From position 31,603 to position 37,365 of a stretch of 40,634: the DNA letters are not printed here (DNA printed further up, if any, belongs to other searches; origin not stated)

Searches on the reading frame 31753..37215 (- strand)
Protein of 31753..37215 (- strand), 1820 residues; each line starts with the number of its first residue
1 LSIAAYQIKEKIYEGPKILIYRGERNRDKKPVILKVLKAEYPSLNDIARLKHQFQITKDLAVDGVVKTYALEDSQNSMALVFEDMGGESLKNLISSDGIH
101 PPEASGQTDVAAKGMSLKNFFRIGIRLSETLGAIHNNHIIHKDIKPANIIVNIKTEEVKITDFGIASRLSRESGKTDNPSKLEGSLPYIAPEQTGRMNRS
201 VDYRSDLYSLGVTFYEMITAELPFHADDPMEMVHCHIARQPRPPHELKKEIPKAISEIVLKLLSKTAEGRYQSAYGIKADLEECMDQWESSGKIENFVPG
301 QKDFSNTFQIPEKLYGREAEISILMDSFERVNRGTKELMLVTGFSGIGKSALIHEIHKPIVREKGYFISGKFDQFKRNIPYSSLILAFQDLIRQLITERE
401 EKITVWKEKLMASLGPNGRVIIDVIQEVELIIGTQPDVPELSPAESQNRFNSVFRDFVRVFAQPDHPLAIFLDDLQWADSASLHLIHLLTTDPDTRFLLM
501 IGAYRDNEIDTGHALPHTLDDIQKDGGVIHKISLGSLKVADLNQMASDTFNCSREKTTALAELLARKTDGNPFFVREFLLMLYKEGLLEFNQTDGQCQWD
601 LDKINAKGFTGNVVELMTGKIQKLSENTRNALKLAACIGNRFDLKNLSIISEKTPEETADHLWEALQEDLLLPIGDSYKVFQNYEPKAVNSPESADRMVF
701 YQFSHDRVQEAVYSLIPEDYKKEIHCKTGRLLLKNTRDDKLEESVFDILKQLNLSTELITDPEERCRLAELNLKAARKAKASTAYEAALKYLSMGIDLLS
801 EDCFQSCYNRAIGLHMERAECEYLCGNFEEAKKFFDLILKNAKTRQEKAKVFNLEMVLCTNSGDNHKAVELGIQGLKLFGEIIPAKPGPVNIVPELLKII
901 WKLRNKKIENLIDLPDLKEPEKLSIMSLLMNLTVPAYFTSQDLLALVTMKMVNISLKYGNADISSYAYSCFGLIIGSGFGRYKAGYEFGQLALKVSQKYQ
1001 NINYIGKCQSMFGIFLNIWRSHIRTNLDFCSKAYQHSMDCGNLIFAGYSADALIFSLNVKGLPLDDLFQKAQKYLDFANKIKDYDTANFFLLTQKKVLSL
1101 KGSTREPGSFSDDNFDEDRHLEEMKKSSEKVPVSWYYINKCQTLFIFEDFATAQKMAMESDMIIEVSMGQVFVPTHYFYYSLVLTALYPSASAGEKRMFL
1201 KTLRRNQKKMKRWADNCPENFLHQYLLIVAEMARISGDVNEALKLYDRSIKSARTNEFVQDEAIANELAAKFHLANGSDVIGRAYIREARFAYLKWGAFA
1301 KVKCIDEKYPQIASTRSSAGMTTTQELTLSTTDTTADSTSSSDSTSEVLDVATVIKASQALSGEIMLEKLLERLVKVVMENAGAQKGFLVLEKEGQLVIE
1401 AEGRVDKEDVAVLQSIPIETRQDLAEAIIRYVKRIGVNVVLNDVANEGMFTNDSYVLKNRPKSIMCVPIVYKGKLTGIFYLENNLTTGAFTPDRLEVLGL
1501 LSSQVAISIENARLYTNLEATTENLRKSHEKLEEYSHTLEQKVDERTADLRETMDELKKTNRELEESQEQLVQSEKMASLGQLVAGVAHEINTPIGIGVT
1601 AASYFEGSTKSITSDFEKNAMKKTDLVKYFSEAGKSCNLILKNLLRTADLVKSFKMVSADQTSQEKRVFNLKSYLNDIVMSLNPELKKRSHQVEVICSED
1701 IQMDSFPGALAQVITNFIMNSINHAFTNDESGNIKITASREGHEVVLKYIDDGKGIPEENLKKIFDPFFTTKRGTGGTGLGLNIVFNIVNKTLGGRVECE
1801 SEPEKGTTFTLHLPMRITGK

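Call 8: search_protein_families(library=pfam, proteins=[window:31753-37215:-], max_evalue=0.001)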
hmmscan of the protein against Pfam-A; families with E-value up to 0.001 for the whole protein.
window:31753-37215:- (1820 aa): 11 families
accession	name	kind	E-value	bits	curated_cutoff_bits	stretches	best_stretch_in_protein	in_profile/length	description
PF13191.12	AAA_16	-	5.5e-41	141.3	32.6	1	313-500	1-166/167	AAA ATPase domain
PF00069.31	Pkinase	-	1.6e-35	123.2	31.7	1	6-271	1-252/263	Protein kinase domain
PF02518.31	HATPase_c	-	5.3e-28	98.1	26.4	1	1709-1816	5-110/111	Histidine kinase-, DNA gyrase B-, and HSP90-like ATPase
PF07714.23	PK_Tyr_Ser-Thr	-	1.1e-24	87.6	23.1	1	9-270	4-248/258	Protein tyrosine and serine/threonine kinase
PF01590.32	GAF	-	2.2e-11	44.8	22.4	1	1367-1509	2-133/133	GAF domain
PF13185.12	GAF_2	-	2.6e-11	44.3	28.6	1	1367-1510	4-136/136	GAF domain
PF13492.12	GAF_3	-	3.4e-05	24.7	27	1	1367-1511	2-129/129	GAF domain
PF25503.1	TPR_CHK1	-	5.1e-05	23.1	27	1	1136-1266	63-195/245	CHK1-like, TPR repeats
PF03109.22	ABC1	-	6.5e-05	22.6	22.9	0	79-172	144-220/244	ABC1 atypical kinase-like domain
PF25201.1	nSTAND6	-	0.00025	21.5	27.7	1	314-365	1-47/148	Novel STAND NTPase 6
PF07719.23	TPR_2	-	0.00064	20.1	27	0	814-840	3-29/34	Tetratricopeptide repeat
